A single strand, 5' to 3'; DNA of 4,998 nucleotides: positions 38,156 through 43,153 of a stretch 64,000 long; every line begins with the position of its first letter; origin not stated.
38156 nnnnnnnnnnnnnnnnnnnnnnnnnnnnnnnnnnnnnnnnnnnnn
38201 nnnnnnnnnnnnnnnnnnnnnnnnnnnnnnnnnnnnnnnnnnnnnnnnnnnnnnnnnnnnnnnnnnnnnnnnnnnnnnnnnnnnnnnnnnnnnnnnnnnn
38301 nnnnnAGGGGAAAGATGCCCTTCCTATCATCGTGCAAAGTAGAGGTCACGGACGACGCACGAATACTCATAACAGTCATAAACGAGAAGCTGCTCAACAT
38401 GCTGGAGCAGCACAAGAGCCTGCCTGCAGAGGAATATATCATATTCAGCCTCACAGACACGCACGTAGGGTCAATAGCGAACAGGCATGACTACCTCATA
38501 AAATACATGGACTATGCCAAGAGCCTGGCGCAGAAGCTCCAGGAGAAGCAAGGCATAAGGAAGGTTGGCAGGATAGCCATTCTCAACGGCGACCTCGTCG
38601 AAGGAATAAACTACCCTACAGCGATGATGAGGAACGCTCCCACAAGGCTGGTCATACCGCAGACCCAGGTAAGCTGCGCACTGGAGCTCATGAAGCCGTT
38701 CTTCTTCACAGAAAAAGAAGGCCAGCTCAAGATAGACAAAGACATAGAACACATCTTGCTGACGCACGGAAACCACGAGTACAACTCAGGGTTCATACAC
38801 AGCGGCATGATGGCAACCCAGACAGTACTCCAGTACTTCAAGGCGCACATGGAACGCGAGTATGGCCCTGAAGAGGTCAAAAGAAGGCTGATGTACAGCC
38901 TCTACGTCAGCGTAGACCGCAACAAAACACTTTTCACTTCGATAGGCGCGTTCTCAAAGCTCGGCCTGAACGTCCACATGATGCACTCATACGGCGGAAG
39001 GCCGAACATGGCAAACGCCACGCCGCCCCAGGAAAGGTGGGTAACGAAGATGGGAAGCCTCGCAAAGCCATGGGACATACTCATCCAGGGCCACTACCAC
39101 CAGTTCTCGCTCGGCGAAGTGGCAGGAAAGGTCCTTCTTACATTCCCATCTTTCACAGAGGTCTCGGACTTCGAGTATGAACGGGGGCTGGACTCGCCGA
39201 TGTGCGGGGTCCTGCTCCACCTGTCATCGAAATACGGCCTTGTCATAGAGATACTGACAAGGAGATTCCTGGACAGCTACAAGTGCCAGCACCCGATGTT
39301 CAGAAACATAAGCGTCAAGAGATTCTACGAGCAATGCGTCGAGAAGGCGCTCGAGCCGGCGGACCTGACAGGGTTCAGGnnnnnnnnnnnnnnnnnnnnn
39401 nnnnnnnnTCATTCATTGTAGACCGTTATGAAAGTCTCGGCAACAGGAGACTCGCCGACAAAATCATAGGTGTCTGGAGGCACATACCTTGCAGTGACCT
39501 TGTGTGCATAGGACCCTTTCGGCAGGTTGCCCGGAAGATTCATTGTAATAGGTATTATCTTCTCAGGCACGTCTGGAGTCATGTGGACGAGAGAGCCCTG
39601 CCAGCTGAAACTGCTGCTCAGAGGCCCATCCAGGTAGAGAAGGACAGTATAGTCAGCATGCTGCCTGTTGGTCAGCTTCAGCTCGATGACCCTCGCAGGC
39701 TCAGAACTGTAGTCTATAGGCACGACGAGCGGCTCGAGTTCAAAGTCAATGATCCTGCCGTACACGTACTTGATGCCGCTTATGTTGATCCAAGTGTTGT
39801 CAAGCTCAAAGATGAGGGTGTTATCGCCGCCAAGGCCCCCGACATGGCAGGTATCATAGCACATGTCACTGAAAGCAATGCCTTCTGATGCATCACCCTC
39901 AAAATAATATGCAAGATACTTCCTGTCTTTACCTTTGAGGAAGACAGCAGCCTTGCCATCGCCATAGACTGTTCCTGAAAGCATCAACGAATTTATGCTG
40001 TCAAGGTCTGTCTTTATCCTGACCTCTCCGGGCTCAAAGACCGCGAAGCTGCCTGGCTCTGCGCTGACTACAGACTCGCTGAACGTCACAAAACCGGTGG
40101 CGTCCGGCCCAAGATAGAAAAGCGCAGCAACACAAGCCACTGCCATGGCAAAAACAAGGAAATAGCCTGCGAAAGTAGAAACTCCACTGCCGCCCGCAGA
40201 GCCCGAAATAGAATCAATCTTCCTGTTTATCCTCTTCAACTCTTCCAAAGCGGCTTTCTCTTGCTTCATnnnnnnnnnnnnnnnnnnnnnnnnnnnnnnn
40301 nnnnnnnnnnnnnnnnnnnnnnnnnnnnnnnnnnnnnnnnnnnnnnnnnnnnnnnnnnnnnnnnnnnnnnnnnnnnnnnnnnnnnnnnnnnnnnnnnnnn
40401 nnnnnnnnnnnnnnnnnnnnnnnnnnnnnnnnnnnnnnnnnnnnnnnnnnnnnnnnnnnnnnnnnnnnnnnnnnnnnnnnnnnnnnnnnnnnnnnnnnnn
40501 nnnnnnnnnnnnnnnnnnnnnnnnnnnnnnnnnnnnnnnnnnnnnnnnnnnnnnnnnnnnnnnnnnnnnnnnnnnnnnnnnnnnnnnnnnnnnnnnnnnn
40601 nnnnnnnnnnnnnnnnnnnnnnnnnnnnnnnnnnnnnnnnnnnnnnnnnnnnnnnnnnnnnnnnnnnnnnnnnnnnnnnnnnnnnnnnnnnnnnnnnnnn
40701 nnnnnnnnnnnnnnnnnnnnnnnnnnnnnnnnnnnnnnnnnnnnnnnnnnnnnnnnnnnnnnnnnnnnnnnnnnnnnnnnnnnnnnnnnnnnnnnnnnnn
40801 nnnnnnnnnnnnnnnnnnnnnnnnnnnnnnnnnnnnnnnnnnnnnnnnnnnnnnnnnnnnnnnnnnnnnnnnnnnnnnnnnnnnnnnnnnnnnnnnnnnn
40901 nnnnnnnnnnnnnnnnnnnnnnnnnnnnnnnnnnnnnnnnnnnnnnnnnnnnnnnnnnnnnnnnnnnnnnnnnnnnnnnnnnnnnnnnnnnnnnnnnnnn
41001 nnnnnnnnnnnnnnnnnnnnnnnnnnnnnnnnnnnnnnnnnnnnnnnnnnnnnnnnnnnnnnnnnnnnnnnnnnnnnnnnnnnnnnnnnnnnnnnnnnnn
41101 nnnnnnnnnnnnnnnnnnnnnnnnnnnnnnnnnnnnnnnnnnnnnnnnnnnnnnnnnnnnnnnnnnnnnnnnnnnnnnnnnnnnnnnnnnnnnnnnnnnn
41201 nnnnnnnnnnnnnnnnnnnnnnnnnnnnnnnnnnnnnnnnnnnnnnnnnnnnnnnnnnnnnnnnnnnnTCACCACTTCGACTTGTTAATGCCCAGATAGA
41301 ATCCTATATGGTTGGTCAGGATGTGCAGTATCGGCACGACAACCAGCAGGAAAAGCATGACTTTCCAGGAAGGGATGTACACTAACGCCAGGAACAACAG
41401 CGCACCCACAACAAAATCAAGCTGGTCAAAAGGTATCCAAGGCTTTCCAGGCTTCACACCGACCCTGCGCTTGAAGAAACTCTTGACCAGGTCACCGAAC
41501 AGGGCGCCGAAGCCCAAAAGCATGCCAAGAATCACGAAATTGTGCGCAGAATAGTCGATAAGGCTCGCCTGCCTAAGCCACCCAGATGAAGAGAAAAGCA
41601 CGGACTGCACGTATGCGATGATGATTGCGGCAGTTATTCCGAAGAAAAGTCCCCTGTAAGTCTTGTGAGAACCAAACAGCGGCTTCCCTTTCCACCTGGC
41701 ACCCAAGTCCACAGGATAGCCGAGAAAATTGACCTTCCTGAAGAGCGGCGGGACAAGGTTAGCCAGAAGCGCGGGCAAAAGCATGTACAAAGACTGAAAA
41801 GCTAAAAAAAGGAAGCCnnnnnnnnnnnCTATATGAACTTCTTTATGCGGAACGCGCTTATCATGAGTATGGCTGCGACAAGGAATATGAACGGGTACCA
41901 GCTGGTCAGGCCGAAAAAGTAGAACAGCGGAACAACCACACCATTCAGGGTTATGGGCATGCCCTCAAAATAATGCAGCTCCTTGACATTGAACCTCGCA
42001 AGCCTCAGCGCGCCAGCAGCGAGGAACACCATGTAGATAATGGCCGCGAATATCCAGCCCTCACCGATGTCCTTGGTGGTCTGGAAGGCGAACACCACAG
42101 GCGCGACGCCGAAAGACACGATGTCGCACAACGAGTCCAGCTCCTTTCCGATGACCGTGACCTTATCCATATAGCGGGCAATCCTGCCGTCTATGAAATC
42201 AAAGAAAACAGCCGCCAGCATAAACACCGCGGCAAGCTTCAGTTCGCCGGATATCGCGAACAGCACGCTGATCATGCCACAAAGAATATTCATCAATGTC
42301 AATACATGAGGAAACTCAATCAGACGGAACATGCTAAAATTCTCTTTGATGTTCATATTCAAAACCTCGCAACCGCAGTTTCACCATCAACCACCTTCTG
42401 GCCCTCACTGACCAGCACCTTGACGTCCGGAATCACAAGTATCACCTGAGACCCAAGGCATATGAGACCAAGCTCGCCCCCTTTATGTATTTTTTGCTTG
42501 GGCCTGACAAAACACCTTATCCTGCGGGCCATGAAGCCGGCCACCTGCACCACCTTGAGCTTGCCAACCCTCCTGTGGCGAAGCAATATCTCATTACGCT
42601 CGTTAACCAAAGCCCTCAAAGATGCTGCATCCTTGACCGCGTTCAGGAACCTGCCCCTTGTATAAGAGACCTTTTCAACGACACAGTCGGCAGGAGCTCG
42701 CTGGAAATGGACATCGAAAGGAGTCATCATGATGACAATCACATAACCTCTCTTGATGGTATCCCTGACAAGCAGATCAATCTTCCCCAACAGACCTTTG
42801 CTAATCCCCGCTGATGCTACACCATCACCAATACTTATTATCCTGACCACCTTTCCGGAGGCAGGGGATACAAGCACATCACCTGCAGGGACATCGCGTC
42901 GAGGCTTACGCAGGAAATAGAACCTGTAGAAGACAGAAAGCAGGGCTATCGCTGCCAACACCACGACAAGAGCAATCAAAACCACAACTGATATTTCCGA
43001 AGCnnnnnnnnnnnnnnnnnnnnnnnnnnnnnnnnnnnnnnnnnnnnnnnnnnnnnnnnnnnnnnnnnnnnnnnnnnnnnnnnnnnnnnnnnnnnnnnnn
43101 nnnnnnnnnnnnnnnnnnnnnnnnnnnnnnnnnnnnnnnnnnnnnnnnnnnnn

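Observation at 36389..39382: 997-aa orphan with tandem dead-plus-live metallophosphoesterase modules and a possibly inactivated P-loop region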

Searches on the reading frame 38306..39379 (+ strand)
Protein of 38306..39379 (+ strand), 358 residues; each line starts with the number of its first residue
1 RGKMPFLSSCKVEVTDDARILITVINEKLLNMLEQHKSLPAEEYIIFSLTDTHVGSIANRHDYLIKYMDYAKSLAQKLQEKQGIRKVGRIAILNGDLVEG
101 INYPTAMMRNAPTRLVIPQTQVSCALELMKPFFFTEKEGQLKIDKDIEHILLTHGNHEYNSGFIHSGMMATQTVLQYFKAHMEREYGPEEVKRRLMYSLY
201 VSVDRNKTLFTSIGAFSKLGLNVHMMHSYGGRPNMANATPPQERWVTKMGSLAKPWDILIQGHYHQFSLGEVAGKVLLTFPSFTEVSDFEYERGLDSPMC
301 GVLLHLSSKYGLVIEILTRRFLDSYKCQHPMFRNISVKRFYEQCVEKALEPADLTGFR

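Call 93: search_dna_similar(query=window:38306-39379:+, collection=phages, mode=protein, max_evalue=5, max_rows=15)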
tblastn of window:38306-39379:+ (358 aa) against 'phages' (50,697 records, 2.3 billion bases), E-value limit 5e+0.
Records with a match: 2; places in all: 2; records where one place covers at least 80% of the query: 0.
Best place of each record, by identity: <60% 2.
By first word of the organism name: Lactobacillus 2.
By host as written in the record: - 1; Lactobacillus plantarum 1.
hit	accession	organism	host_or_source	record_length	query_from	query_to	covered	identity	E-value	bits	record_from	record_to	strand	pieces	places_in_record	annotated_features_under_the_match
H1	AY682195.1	Lactobacillus phage LP65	-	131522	247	301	15%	30.9%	3e+0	36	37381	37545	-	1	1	orf63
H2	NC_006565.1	Lactobacillus phage LP65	Lactobacillus plantarum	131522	247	301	15%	30.9%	3e+0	36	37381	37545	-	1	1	exonuclease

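Call 94: get_annotated_region(hit=H2, flank=4000)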
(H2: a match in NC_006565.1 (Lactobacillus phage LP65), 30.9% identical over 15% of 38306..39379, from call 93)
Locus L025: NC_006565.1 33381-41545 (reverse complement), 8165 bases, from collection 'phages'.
description: Lactobacillus phage LP65, complete genome.
organism: Lactobacillus phage LP65 (NCBI taxid 2892344)
taxonomy: Viruses; Duplodnaviria; Heunggongvirae; Uroviricota; Caudoviricetes; Herelleviridae; Salchichonvirus; Salchichonvirus LP65
host: Lactobacillus plantarum; source: -; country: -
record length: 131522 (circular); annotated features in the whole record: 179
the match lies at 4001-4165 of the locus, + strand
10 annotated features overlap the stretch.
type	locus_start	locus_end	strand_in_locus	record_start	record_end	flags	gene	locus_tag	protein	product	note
CDS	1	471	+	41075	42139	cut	-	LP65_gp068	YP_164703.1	DNA primase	orf68; similar to DNA primase dnaG phage and phage K g 76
CDS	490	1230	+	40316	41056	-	-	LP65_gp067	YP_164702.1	thymidylate kinase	orf67; similar to Lactobacillus plantarum deoxyguanosine kinase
CDS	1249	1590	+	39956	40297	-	-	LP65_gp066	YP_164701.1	hypothetical protein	orf66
CDS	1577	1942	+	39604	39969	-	-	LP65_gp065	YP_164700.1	hypothetical protein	orf65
CDS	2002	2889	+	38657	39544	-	-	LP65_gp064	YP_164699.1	hypothetical protein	orf64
CDS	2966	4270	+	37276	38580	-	-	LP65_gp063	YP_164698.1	exonuclease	orf63; similar to phage K g 98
CDS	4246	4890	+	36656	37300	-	-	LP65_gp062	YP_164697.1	RusA-like Holliday junction resolvase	-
CDS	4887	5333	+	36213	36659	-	-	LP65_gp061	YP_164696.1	hypothetical protein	orf61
CDS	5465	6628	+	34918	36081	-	-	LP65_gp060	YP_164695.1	transposase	-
CDS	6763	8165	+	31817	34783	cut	-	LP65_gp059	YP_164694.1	DNA polymerase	orf59; similar to DNA polymerase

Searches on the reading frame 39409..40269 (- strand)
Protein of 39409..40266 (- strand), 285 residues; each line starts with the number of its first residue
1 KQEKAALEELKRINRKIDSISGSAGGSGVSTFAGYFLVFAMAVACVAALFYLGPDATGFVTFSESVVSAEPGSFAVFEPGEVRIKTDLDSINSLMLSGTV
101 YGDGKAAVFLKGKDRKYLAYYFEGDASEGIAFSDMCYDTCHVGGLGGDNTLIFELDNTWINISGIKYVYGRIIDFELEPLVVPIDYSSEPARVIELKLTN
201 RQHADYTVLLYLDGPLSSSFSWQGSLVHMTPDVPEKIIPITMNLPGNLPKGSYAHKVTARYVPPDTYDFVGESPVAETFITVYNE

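Call 9: search_protein_families(library=pfam, proteins=[window:39409-40266:-], max_evalue=0.01)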
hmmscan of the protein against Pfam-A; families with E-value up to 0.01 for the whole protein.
window:39409-40266:- (285 aa): 0 families

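Call 109: search_solved_structures(query=window:39412-40269:-, max_evalue=1)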
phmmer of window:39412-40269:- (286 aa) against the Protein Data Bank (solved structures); distinct sequences matched with E-value up to 1: 3.
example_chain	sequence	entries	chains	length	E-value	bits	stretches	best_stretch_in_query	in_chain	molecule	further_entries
7dft_A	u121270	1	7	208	0.35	13.3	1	210-269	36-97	ATP-dependent Clp protease proteolytic subunit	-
7dfu_A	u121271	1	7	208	0.66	12.4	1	210-269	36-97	ATP-dependent Clp protease proteolytic subunit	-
1idk_A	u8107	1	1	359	0.72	12.3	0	115-171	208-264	PECTIN LYASE A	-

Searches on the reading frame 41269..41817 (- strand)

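Call 9: search_protein_families(library=pfam, proteins=[window:41269-41817:-], max_evalue=0.01)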
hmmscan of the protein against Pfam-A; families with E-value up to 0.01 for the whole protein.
window:41269-41817:- (182 aa): 2 families
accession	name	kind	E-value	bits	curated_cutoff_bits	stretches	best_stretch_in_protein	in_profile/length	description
PF01864.22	CarS-like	-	9e-34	117.4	22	1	5-182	4-175/175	CDP-archaeol synthase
PF01148.25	CTP_transf_1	-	1.4e-09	38.6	24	1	51-122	169-231/264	Cytidylyltransferase family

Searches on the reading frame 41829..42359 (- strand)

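Call 9: search_protein_families(library=pfam, proteins=[window:41829-42359:-], max_evalue=0.01)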
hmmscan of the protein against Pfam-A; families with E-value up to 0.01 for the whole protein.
window:41829-42359:- (176 aa): 1 family
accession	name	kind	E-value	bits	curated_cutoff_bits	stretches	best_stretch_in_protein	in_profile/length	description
PF01066.26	CDP-OH_P_transf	-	9.2e-20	72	22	1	16-161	3-145/152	CDP-alcohol phosphatidyltransferase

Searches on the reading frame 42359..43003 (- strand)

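Call 9: search_protein_families(library=pfam, proteins=[window:42359-43003:-], max_evalue=0.01)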
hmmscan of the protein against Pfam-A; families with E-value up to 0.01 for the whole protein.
window:42359-43003:- (214 aa): 1 family
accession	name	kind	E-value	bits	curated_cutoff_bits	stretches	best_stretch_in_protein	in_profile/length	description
PF02666.20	PS_Dcarbxylase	-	1.5e-39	136.2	22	1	28-211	6-197/198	Phosphatidylserine decarboxylase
